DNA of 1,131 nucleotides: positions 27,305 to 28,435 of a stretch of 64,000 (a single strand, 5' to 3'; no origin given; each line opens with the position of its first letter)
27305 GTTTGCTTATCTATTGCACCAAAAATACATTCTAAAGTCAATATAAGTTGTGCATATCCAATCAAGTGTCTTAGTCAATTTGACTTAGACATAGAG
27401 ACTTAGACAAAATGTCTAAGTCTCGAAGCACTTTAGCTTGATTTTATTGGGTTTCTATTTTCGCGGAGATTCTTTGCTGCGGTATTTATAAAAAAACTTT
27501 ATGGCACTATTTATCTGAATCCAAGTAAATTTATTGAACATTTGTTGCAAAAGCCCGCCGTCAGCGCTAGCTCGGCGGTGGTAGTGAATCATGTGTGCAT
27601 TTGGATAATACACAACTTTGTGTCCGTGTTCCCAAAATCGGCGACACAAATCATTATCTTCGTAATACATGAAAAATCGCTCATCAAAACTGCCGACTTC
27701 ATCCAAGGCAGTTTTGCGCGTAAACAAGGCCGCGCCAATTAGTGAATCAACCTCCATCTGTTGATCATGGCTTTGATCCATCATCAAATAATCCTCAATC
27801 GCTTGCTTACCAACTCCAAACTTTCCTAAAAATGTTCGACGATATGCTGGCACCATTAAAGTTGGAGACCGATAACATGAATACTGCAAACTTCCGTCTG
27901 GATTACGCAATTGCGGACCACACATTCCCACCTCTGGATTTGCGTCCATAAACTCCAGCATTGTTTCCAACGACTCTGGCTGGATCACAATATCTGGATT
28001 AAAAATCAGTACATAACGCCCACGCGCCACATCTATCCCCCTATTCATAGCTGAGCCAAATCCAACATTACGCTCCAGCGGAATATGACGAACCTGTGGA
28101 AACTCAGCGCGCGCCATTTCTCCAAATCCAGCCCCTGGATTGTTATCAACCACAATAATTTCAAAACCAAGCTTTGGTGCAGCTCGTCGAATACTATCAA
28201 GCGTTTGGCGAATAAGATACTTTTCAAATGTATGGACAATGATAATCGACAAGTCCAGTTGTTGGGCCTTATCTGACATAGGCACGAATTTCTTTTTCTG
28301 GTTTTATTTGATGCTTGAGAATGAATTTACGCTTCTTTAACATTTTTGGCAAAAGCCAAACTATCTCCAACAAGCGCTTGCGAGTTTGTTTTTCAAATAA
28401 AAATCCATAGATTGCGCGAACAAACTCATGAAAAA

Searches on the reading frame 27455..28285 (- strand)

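Call 5: search_protein_families(library=pfam, proteins=[window:27455-28285:-], max_evalue=0.01)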
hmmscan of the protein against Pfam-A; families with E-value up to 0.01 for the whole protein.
window:27455-28285:- (276 aa): 7 families
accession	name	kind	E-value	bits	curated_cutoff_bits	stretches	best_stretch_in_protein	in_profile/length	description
PF00535.33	Glycos_transf_2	-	9.3e-24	84.7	23.3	1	13-141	1-131/168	Glycosyl transferase family 2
PF13641.12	Glyco_tranf_2_3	-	9.2e-18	65.5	27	1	14-240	5-217/230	Glycosyltransferase like family 2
PF13632.12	Glyco_trans_2_3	-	8.8e-09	35.9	27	1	91-233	1-122/198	Glycosyl transferase family group 2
PF13712.12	Glyco_tranf_2_5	-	2.3e-06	27.9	27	1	72-237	37-192/210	Glycosyltransferase like family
PF10111.15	Glyco_tranf_2_2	-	8.3e-05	22.6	27.3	0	41-113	30-106/276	Glycosyltransferase like family 2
PF02709.20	Glyco_transf_7C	-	0.00014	21.8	23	1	175-234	12-74/78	N-terminal domain of galactosyltransferase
PF13506.12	Glyco_transf_21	-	0.0059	16.5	21.7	0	80-122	22-63/174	Glycosyl transferase family 21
